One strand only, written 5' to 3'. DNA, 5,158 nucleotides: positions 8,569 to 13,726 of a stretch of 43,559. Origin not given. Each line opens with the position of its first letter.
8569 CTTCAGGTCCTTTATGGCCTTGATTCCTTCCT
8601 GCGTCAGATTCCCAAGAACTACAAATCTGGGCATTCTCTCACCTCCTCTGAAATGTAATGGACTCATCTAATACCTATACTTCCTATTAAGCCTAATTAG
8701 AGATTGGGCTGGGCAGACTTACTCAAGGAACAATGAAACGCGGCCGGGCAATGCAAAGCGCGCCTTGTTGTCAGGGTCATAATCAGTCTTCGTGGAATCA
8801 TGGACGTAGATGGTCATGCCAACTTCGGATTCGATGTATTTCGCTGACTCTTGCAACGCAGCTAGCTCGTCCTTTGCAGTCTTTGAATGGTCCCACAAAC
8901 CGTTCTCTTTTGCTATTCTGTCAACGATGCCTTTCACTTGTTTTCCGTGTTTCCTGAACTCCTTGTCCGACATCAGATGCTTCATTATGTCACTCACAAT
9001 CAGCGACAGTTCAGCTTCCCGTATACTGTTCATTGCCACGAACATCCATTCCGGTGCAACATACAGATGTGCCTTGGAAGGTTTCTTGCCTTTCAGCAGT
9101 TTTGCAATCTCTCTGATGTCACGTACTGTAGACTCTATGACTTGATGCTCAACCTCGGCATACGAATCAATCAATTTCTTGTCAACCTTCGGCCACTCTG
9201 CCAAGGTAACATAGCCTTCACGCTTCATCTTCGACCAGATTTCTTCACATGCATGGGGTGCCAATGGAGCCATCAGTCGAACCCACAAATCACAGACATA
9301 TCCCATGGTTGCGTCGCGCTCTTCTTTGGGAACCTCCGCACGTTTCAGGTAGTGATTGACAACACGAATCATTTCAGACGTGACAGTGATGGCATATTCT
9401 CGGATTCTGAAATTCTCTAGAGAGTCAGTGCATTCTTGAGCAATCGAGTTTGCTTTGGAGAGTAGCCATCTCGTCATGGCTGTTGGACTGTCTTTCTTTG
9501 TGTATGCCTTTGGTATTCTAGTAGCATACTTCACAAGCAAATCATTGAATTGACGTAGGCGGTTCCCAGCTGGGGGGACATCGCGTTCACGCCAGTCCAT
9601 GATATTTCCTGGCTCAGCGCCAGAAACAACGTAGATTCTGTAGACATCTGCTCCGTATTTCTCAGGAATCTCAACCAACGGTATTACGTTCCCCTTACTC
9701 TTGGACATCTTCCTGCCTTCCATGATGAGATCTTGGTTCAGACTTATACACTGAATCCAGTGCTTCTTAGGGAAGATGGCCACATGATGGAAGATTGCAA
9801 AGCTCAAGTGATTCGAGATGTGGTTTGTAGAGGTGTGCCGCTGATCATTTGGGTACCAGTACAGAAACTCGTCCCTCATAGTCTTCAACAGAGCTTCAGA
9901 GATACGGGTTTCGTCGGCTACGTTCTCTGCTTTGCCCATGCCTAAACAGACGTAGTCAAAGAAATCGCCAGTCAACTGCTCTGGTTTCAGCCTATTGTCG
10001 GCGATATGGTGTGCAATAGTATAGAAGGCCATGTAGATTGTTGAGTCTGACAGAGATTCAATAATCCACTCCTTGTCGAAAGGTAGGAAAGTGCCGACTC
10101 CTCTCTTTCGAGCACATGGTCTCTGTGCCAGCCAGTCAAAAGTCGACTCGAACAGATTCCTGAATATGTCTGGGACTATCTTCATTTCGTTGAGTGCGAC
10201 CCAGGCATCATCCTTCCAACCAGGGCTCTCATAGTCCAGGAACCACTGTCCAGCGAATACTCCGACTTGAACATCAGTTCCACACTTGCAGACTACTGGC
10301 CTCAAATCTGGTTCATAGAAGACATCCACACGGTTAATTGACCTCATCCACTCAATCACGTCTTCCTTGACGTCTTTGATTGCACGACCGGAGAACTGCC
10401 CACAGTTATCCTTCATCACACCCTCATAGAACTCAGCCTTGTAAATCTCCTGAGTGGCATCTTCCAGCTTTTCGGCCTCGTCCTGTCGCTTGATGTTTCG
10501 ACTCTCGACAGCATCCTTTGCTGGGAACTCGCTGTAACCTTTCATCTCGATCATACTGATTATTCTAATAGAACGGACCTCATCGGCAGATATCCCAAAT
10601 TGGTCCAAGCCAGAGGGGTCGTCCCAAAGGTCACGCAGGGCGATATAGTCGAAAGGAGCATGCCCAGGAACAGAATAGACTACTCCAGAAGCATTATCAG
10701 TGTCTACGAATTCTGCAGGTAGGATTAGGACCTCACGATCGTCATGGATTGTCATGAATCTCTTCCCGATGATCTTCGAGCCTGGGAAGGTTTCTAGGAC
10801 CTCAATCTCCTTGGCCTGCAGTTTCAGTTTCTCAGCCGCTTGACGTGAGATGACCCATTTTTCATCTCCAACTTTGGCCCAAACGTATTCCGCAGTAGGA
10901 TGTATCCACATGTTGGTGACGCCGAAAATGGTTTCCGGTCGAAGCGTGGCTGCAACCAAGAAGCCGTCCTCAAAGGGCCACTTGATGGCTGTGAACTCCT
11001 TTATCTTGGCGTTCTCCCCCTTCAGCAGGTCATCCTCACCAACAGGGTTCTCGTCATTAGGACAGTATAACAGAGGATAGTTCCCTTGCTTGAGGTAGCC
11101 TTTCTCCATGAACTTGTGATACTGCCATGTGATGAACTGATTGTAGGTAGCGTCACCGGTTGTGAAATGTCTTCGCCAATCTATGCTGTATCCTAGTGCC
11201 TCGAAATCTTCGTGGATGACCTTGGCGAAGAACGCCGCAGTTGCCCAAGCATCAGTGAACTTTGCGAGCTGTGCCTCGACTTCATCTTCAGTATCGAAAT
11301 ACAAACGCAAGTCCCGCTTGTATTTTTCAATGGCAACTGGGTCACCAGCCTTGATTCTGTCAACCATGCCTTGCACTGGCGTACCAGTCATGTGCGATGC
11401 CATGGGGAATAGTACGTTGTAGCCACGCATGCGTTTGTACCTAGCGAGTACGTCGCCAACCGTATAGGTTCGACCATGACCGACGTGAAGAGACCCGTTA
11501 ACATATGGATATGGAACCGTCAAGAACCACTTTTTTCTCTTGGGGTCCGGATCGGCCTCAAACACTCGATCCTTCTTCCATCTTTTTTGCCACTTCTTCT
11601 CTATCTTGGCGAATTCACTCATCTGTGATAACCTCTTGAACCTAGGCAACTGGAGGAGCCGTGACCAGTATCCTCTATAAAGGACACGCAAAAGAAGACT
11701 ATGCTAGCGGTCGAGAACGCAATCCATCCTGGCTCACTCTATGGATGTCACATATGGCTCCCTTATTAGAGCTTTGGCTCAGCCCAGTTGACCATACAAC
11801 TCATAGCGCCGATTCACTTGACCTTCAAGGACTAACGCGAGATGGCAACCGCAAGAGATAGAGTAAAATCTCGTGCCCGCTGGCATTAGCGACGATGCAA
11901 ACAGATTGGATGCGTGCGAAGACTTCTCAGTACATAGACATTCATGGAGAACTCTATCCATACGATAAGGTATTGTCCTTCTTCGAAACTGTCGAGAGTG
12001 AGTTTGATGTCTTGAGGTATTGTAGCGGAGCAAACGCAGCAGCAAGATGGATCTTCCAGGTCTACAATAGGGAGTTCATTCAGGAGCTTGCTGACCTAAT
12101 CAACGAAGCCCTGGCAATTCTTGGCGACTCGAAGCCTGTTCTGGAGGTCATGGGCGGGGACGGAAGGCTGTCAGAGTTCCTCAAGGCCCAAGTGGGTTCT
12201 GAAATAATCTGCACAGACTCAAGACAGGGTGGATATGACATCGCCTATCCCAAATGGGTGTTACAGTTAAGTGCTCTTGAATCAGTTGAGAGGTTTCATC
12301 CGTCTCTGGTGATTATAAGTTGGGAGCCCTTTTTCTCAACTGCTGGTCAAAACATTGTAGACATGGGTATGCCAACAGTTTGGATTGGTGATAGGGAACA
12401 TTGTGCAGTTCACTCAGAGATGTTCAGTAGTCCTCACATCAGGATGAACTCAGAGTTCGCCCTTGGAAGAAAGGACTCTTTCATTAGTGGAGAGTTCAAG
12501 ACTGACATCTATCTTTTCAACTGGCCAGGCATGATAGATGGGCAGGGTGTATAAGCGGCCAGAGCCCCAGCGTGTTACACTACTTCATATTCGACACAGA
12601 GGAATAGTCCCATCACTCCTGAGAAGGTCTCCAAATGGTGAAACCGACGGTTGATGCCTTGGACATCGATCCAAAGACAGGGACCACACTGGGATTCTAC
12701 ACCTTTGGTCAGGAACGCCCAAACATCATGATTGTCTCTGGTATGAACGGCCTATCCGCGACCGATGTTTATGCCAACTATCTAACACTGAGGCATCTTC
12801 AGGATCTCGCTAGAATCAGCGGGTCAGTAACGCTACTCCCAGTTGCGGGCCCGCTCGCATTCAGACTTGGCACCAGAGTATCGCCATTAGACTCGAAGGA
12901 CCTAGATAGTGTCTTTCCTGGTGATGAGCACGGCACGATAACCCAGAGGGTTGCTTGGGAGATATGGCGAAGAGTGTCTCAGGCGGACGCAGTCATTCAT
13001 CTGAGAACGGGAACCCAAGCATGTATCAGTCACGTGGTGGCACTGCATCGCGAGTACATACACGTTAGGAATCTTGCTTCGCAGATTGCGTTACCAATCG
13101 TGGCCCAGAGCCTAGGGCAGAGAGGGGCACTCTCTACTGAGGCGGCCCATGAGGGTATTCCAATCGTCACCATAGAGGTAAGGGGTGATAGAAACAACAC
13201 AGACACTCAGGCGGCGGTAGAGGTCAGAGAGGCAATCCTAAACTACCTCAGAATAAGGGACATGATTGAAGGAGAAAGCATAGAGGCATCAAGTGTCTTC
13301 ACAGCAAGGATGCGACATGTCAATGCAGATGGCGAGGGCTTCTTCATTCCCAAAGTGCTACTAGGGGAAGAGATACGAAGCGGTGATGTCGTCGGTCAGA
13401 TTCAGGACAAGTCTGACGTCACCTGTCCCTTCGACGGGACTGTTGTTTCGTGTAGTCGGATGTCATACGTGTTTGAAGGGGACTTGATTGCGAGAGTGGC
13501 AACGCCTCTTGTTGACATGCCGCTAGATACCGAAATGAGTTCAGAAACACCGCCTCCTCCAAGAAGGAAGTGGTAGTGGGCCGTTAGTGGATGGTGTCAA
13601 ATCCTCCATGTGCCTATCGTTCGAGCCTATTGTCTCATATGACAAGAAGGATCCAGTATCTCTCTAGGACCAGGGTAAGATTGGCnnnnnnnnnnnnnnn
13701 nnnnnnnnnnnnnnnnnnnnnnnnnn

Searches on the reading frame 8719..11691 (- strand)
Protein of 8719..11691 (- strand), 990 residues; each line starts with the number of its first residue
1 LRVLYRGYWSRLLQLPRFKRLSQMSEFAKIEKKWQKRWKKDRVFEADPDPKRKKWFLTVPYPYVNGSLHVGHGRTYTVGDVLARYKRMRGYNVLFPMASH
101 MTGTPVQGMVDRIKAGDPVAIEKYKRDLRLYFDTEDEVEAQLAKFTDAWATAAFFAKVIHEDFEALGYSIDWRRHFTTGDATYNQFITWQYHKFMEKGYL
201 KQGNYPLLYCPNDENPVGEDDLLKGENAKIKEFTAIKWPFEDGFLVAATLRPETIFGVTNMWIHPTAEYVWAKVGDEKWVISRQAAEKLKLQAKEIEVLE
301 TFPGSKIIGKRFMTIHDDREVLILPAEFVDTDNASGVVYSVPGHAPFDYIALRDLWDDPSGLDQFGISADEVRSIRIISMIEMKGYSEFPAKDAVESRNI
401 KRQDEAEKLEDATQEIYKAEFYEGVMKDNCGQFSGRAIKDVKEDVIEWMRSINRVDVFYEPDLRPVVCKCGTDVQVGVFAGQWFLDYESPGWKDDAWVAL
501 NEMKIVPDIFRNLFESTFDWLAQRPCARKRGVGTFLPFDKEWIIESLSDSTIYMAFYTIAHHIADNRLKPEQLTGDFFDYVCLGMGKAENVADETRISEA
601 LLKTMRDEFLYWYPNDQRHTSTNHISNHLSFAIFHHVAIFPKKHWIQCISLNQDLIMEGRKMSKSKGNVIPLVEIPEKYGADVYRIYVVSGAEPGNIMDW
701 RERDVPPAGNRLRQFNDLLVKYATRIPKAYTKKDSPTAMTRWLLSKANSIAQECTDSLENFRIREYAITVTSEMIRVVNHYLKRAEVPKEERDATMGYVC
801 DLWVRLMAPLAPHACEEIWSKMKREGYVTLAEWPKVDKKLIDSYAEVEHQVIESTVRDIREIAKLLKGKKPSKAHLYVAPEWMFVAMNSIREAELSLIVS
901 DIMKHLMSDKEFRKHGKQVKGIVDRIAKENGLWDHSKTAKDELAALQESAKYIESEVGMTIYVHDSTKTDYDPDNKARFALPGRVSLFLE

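Call 57: search_protein_families(library=pfam, proteins=[window:8719-11691:-], max_evalue=0.001)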
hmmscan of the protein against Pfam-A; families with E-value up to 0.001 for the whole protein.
window:8719-11691:- (990 aa): 4 families
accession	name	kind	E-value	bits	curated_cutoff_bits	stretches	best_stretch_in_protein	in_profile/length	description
PF00133.28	tRNA-synt_1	-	8.9e-34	117.4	22.7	1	33-693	1-406/414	tRNA synthetases class I (I, L, M and V)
PF08264.19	Anticodon_1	-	3.7e-23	82.5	25.1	1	741-870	2-143/148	Anticodon-binding domain of tRNA ligase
PF09334.17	tRNA-synt_1g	-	1.3e-20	74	20.1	2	56-108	2-54/391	tRNA synthetases class I (M)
PF01406.26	tRNA-synt_1e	-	7.9e-08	32.4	27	0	62-95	17-50/301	tRNA synthetases class I (C) catalytic domain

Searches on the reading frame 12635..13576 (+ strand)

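Call 57: search_protein_families(library=pfam, proteins=[window:12635-13576:+], max_evalue=0.001)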
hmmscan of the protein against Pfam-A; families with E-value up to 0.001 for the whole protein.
window:12635-13576:+ (313 aa): 1 family
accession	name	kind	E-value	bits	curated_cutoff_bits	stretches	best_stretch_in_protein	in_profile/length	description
PF24827.1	AstE_AspA_cat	-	1.7e-11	44.4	25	1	30-207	4-191/192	Succinylglutamate desuccinylase/Aspartoacylase catalytic domain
